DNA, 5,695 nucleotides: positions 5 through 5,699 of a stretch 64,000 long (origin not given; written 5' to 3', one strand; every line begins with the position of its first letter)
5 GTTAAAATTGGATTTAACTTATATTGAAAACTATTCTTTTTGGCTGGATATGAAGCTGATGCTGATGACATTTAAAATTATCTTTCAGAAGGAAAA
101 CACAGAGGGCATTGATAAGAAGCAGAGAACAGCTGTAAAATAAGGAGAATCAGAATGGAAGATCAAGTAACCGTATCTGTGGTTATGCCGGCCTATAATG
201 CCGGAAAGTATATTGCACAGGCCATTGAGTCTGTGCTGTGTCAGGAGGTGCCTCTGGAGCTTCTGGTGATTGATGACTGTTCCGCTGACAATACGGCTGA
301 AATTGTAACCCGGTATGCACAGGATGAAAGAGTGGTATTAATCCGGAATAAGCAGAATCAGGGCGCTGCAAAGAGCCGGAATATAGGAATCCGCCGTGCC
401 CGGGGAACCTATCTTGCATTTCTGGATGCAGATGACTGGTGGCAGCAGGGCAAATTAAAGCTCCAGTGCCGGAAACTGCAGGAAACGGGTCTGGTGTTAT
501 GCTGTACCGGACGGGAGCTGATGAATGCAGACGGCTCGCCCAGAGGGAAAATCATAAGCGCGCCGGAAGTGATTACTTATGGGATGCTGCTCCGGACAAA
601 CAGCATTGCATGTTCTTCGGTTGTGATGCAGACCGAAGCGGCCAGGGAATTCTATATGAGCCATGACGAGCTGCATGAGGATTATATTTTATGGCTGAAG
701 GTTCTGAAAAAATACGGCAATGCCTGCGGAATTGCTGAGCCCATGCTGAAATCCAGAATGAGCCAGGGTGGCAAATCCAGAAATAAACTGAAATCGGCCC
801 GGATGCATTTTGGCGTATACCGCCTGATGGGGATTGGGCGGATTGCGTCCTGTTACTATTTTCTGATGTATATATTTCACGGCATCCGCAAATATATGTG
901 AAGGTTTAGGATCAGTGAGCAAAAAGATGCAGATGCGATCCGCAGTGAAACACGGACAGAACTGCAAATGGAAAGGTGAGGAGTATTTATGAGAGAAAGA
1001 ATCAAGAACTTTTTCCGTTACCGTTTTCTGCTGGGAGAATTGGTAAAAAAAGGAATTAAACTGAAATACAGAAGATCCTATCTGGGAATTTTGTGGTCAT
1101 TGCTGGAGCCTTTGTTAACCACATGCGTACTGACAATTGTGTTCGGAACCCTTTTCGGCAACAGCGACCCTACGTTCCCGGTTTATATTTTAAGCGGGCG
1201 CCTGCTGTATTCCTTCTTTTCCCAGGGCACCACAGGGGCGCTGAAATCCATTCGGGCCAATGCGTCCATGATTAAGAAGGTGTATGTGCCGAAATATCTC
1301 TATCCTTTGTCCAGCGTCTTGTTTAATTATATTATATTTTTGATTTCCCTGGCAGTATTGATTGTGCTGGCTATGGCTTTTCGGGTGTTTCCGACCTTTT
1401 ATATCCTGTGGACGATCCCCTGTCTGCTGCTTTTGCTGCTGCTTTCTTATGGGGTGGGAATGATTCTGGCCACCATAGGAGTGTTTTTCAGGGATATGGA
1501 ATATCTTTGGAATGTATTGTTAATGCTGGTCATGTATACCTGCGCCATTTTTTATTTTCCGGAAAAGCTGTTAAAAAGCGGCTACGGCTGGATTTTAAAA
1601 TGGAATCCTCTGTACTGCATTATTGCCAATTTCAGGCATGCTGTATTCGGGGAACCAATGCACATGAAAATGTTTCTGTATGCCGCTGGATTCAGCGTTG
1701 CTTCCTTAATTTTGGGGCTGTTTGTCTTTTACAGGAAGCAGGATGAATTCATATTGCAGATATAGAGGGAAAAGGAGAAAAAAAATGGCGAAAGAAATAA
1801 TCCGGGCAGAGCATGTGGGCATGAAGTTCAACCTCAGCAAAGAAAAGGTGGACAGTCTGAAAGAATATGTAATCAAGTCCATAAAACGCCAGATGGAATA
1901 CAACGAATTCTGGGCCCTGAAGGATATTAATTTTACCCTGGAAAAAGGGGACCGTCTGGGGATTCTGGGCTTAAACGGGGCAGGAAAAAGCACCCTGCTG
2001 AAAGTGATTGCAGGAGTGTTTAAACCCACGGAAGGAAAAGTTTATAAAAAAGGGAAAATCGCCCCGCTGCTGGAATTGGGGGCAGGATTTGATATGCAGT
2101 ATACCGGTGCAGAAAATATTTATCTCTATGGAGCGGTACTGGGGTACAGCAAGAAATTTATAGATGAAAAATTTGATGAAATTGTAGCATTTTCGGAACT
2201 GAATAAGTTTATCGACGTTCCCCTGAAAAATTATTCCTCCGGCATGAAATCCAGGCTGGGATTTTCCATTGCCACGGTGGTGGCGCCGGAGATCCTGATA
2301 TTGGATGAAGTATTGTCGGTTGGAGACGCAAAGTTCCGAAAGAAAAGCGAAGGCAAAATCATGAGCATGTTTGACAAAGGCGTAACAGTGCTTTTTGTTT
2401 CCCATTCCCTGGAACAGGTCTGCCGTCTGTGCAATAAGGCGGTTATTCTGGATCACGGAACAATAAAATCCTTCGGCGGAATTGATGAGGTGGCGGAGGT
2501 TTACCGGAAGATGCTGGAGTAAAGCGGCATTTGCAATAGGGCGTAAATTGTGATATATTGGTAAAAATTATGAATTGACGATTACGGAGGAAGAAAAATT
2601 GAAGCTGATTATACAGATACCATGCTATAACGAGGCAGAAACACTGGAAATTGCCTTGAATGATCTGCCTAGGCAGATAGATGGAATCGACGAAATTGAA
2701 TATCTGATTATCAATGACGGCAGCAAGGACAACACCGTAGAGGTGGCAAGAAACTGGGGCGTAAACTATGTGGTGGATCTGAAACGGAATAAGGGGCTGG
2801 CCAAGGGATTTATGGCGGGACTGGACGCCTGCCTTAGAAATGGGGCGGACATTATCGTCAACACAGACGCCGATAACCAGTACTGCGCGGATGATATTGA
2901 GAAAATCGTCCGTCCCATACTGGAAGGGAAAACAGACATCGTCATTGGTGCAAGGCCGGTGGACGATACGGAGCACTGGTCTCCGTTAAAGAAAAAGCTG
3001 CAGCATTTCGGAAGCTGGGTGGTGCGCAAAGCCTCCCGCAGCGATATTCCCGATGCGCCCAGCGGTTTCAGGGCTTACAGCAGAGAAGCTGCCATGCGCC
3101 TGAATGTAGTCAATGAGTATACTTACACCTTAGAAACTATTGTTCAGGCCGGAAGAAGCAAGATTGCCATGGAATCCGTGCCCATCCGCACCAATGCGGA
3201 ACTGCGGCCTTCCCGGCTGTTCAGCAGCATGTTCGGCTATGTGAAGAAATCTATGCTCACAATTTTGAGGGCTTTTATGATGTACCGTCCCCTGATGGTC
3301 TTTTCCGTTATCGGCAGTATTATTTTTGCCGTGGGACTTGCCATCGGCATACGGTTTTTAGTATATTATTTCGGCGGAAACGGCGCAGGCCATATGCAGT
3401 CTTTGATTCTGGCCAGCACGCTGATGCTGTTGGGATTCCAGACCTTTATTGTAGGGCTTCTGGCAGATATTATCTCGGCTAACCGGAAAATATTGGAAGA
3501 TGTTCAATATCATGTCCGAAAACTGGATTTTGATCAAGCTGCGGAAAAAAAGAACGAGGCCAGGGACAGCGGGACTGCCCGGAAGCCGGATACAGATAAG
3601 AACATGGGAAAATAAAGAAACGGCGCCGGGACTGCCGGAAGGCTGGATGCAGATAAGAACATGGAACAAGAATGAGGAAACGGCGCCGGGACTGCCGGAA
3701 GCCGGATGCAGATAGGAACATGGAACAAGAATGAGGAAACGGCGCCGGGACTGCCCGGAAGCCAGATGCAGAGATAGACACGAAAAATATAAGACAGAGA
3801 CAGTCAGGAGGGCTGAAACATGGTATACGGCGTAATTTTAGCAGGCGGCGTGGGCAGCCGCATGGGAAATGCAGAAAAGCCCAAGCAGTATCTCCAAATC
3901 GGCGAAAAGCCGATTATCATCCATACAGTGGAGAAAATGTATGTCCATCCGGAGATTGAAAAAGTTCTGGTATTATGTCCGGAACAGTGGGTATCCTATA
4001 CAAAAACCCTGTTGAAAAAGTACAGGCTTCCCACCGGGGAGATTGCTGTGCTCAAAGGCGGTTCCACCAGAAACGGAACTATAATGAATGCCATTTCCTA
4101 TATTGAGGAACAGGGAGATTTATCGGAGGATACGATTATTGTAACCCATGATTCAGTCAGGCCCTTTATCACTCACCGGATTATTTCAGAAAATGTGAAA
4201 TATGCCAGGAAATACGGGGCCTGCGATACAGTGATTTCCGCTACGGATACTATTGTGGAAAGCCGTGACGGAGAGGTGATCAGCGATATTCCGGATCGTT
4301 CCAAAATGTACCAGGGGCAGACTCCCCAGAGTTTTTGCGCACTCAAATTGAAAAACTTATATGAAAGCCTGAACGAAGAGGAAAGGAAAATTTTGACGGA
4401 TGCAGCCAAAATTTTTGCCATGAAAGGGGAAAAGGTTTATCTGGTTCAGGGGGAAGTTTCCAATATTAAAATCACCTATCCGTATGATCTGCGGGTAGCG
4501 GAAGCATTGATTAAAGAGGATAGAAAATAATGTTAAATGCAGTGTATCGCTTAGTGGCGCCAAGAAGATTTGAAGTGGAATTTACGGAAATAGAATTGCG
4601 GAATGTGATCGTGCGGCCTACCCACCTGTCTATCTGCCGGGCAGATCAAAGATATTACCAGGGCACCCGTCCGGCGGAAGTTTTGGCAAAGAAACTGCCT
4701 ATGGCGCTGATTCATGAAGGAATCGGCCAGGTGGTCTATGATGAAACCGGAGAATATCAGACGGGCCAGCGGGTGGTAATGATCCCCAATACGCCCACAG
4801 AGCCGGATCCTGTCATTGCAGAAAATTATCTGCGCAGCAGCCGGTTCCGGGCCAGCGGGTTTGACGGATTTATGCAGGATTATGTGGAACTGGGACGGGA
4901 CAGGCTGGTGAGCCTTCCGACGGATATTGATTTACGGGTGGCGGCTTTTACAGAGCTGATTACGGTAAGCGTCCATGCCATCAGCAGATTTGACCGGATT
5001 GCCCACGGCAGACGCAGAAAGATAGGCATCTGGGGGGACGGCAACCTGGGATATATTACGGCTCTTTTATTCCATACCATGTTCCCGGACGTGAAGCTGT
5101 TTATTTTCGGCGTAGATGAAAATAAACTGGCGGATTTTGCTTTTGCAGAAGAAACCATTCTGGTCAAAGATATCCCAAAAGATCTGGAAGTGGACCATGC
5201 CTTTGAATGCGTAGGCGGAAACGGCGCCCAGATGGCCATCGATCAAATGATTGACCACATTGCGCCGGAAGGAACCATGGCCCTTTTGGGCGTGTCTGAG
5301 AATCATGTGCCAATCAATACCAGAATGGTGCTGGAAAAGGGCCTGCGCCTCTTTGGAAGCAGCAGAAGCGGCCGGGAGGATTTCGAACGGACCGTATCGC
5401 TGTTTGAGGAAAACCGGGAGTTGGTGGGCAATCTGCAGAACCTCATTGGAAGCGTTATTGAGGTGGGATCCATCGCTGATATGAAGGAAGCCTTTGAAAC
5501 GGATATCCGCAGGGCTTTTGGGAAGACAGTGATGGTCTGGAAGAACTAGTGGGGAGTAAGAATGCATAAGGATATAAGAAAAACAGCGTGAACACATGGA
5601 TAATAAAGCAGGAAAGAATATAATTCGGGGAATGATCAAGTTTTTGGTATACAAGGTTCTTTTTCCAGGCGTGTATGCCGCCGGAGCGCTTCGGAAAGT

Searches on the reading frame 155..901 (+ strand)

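Call 9: search_protein_families(library=pfam, proteins=[window:155-901:+], max_evalue=0.01)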
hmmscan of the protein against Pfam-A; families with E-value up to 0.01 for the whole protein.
window:155-901:+ (248 aa): 4 families
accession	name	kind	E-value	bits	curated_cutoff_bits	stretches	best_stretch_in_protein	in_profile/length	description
PF00535.33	Glycos_transf_2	-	8.8e-35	120.5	23.3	1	8-132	1-127/168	Glycosyl transferase family 2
PF10111.15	Glyco_tranf_2_2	-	3.3e-11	43.6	27.3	1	8-106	1-104/276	Glycosyltransferase like family 2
PF13641.12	Glyco_tranf_2_3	-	1.2e-10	42.2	27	1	7-158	3-132/230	Glycosyltransferase like family 2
PF13704.12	Glyco_tranf_2_4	-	0.0053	17.7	27.5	1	35-94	21-82/98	Glycosyl transferase family 2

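Call 56: search_protein_families(library=ncbifam, proteins=[window:155-901:+], max_evalue=0.00001)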
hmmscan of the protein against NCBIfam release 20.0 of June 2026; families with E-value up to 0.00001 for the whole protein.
window:155-901:+ (248 aa): 20 families
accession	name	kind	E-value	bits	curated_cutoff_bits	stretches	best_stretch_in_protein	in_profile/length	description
NF047683.1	TeichurnBiosyTuaG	equivalog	9.9e-58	195.7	400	1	3-246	4-250/252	teichuronic acid biosynthesis protein TuaG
NF007482.0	PRK10073.1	equivalog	1.2e-22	80.4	423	1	2-96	3-98/334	glycosyltransferase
NF053739.1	GlytfEpsEBac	equivalog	7.3e-20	71.1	450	1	7-213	3-215/265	glycosyltransferase EpsE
TIGR03965.1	mycofact_glyco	equivalog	1.6e-17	63.6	280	1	4-116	73-187/467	mycofactocin biosynthesis glycosyltransferase MftF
TIGR03937.1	PgaC_IcaA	equivalog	4.9e-17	62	422.3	1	3-120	43-162/407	poly-beta-1,6-N-acetyl-D-glucosamine synthase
NF007453.0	PRK10018.1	equivalog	1.8e-15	57.3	382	1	2-105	3-108/280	colanic acid biosynthesis glycosyltransferase WcaA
NF041875.1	EPS_EpsD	equivalog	2.4e-15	56.7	370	1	7-100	1-96/325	exopolysaccharide biosynthesis glycosyltransferase EpsD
TIGR04017.1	WcaA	equivalog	9.5e-15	54.9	495.75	1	3-104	3-106/279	colanic acid biosynthesis glycosyltransferase WcaA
NF050050.1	ProtGlycPglI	equivalog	3.5e-14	52.9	500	1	6-110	3-110/306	GalNAc(5)-diNAcBac-PP-undecaprenol beta-1,3-glucosyltransferase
NF038302.1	EPS_HpsE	equivalog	2.8e-13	49.5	300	1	6-95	2-98/307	hormogonium polysaccharide biosynthesis glycosyltransferase HpsE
NF041394.1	GtaseAglG_Halo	equivalog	3.3e-12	46.3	440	1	6-94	2-93/304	glucosyl-dolichyl phosphate glucuronosyltransferase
TIGR04283.1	glyco_like_mftF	equivalog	1.5e-10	41.1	182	1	7-101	1-90/221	TIGR04283 family arsenosugar biosynthesis glycosyltransferase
NF038299.1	EPS_HpsN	equivalog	4.7e-10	38.9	425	1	6-122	2-120/317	hormogonium polysaccharide biosynthesis glycosyltransferase HpsN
TIGR03469.1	HpnB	hypoth_equivalog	5.8e-09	35.5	379.25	1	6-116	45-168/386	hopene-associated glycosyltransferase HpnB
TIGR03111.1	glyc2_xrt_Gpos1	hypoth_equivalog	2.2e-08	33.3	363.95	1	6-126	50-174/439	TIGR03111 family XrtG-associated glycosyltransferase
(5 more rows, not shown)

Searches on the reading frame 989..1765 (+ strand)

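Call 9: search_protein_families(library=pfam, proteins=[window:989-1765:+], max_evalue=0.01)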
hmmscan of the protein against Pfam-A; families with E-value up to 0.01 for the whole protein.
window:989-1765:+ (258 aa): 2 families
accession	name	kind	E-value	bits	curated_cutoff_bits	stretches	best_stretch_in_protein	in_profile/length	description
PF01061.29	ABC2_membrane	-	1.2e-15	58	26.9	1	17-220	5-211/211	ABC-2 type transporter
PF12698.13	ABC2_membrane_3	-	1.4e-06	28.1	31.6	1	66-244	162-346/347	ABC-2 family transporter protein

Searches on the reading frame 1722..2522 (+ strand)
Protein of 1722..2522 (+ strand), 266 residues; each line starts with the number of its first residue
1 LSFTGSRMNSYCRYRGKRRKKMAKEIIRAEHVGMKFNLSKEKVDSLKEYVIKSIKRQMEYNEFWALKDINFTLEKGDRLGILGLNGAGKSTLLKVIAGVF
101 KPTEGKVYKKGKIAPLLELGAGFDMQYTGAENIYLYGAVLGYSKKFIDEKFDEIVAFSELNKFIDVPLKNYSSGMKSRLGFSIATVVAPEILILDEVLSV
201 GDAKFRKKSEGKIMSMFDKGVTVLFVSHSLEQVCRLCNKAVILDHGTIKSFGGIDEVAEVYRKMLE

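Call 9: search_protein_families(library=pfam, proteins=[window:1722-2522:+], max_evalue=0.01)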
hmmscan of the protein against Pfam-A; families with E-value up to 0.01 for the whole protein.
window:1722-2522:+ (266 aa): 3 families
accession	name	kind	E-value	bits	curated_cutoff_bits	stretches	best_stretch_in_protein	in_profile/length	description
PF00005.33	ABC_tran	-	2.5e-21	77.2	25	1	66-197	1-135/137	ABC transporter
PF13304.12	AAA_21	-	0.0001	23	27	0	80-99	3-22/304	AAA domain, putative AbiEii toxin, Type IV TA system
PF13555.12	AAA_29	-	0.0049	17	27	1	74-104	20-50/61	P-loop containing region of AAA domain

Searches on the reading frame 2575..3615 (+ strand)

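Call 9: search_protein_families(library=pfam, proteins=[window:2575-3615:+], max_evalue=0.01)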
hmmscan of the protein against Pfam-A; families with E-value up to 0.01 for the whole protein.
window:2575-3615:+ (346 aa): 1 family
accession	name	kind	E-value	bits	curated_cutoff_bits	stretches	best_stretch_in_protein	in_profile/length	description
PF00535.33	Glycos_transf_2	-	2.3e-25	89.9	23.3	1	15-173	4-164/168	Glycosyl transferase family 2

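Call 56: search_protein_families(library=ncbifam, proteins=[window:2575-3615:+], max_evalue=0.00001)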
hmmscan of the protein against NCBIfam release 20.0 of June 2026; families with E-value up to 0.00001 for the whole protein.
window:2575-3615:+ (346 aa): 9 families
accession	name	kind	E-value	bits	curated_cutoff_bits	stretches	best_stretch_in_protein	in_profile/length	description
TIGR04182.1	glyco_TIGR04182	equivalog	6.7e-33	114.3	325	1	12-304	3-286/293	S-layer glycoprotein N-glycosyltransferase AglJ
NF058614.1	PPMAGASynPpgS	equivalog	1.7e-17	63.6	370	1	13-186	4-176/226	polyprenyl-phospho-N-acetylgalactosaminyl synthase PpgS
NF007986.1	PRK10714.1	equivalog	2.5e-16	59.6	529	1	10-312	7-302/316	undecaprenyl-phosphate 4-deoxy-4-formamido-L-arabinose transferase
NF047588.1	GlcsyltransPgfSStrep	equivalog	7.3e-13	48.4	500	1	9-301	1-288/308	glycosyltransferase PgfS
NF041391.1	DPhHxTase_Halo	equivalog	2.8e-12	46.1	375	1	17-204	3-181/213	dolichyl-phosphate hexose transferase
TIGR03937.1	PgaC_IcaA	equivalog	6.4e-10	38.5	422.3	1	7-102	43-137/407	poly-beta-1,6-N-acetyl-D-glucosamine synthase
NF041875.1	EPS_EpsD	equivalog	1.1e-07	31.6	370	1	13-138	3-127/325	exopolysaccharide biosynthesis glycosyltransferase EpsD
NF007482.0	PRK10073.1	equivalog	1.1e-06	27.9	423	1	7-85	4-83/334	glycosyltransferase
TIGR04283.1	glyco_like_mftF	equivalog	1.4e-06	28.1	182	1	13-67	3-55/221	TIGR04283 family arsenosugar biosynthesis glycosyltransferase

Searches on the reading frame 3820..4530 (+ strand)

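Call 8: search_protein_families(library=pfam, proteins=[window:3820-4530:+], max_evalue=0.1)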
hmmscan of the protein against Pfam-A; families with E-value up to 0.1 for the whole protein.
window:3820-4530:+ (236 aa): 4 families
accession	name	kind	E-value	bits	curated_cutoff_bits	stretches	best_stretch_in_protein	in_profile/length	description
PF01128.25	IspD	-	8.5e-46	156.9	27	1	4-232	3-220/221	2-C-methyl-D-erythritol 4-phosphate cytidylyltransferase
PF12804.13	NTP_transf_3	-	6.6e-09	36.6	27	1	4-67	1-57/160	MobA-like NTP transferase domain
PF00483.29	NTP_transferase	-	1.1e-05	25.5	21.2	1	4-134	2-129/245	Nucleotidyl transferase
PF02348.25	CTP_transf_3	-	0.0025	18.1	22.6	1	22-140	16-125/217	Cytidylyltransferase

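Call 56: search_protein_families(library=ncbifam, proteins=[window:3820-4530:+], max_evalue=0.00001)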
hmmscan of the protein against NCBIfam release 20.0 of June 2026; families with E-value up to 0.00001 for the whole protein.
window:3820-4530:+ (236 aa): 10 families
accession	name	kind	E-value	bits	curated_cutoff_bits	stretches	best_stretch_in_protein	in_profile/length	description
NF001183.0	PRK00155.1-3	subfamily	1e-107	358.8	166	1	1-234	1-234/237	D-ribitol-5-phosphate cytidylyltransferase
NF009924.0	PRK13385.1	subfamily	3.9e-74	249.1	342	1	1-234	1-226/230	2-C-methyl-D-erythritol 4-phosphate cytidylyltransferase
TIGR00453.1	ispD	equivalog_domain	2.7e-51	174.1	181.3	1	5-230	3-218/219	2-C-methyl-D-erythritol 4-phosphate cytidylyltransferase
NF001186.0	PRK00155.2-3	equivalog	3.6e-49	167.2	253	1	3-232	6-223/224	2-C-methyl-D-erythritol 4-phosphate cytidylyltransferase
NF006899.0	PRK09382.1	equivalog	1.8e-36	126.1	417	1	5-234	10-223/387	bifunctional 2-C-methyl-D-erythritol 4-phosphate cytidylyltransferase/2-C-methyl-D-erythritol 2,4-cyclodiphosphate synthase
TIGR02665.1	molyb_mobA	equivalog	2.7e-07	30.8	151.85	1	4-59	3-54/186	molybdenum cofactor guanylyltransferase MobA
TIGR02623.1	G1P_cyt_trans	equivalog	8.1e-07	28.7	300.25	1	4-74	3-73/255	glucose-1-phosphate cytidylyltransferase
TIGR03992.1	Arch_glmU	subfamily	1.9e-06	27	292.1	1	4-227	3-223/393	bifunctional sugar-1-phosphate nucleotidylyltransferase/acetyltransferase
NF045495.1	AdoCbiPCobY_Meth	equivalog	2e-06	27.4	250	1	5-97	4-95/195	adenosylcobinamide-phosphate guanylyltransferase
NF041313.1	UDPGP_AglF_Halo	equivalog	6.3e-06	25.8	400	0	4-52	3-52/234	UTP--glucose-1-phosphate uridylyltransferase AglF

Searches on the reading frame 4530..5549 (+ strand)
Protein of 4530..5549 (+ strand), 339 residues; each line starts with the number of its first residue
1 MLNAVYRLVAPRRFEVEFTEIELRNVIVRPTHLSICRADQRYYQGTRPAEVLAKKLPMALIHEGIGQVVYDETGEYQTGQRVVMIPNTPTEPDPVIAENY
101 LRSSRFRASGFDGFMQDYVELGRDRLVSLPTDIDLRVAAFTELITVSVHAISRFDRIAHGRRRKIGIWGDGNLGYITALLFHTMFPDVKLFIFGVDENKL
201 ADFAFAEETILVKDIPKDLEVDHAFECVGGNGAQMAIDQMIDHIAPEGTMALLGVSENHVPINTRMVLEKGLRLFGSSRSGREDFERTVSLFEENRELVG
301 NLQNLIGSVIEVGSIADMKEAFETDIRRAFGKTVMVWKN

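Call 8: search_protein_families(library=pfam, proteins=[window:4530-5549:+], max_evalue=0.1)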
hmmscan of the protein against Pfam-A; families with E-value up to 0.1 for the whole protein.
window:4530-5549:+ (339 aa): 5 families
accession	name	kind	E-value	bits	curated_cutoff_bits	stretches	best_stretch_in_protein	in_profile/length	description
PF00107.32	ADH_zinc_N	-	1.7e-10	41.4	31.8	1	213-293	51-128/129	Zinc-binding dehydrogenase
PF08240.17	ADH_N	-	1.4e-08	35.4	23.5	1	25-130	4-103/104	Alcohol dehydrogenase GroES-like domain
PF16912.11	Glu_dehyd_C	-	6.8e-08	32.7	34.9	1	160-324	29-200/211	Glucose dehydrogenase C-terminus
PF13602.12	ADH_zinc_N_2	-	0.062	14.7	27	0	216-333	19-132/134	Zinc-binding dehydrogenase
PF17268.7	DUF5334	-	0.083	13.6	25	0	110-156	3-49/71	Family of unknown function (DUF5334)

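Call 56: search_protein_families(library=ncbifam, proteins=[window:4530-5549:+], max_evalue=0.00001)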
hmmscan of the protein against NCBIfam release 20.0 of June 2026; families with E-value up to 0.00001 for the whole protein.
window:4530-5549:+ (339 aa): 6 families
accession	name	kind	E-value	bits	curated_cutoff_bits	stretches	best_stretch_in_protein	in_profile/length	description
NF007375.0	PRK09880.1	equivalog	2.7e-16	59.3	469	1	20-175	22-183/344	L-idonate 5-dehydrogenase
NF003808.0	PRK05396.1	equivalog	2.4e-13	49.7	380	1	15-338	17-341/341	L-threonine 3-dehydrogenase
TIGR00692.1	tdh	equivalog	1.7e-08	33.9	458.35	1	15-336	15-339/340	L-threonine 3-dehydrogenase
NF010344.0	PRK13771.1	subfamily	1.7e-08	33.8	349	1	24-315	26-313/334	putative alcohol dehydrogenase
NF041172.1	AcrlCoa_red_Thmprot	equivalog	2.7e-07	29.8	500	1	21-318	23-317/334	acryloyl-CoA reductase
NF007642.0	PRK10309.1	equivalog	3.8e-06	26.3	550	1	57-176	54-175/347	galactitol-1-phosphate 5-dehydrogenase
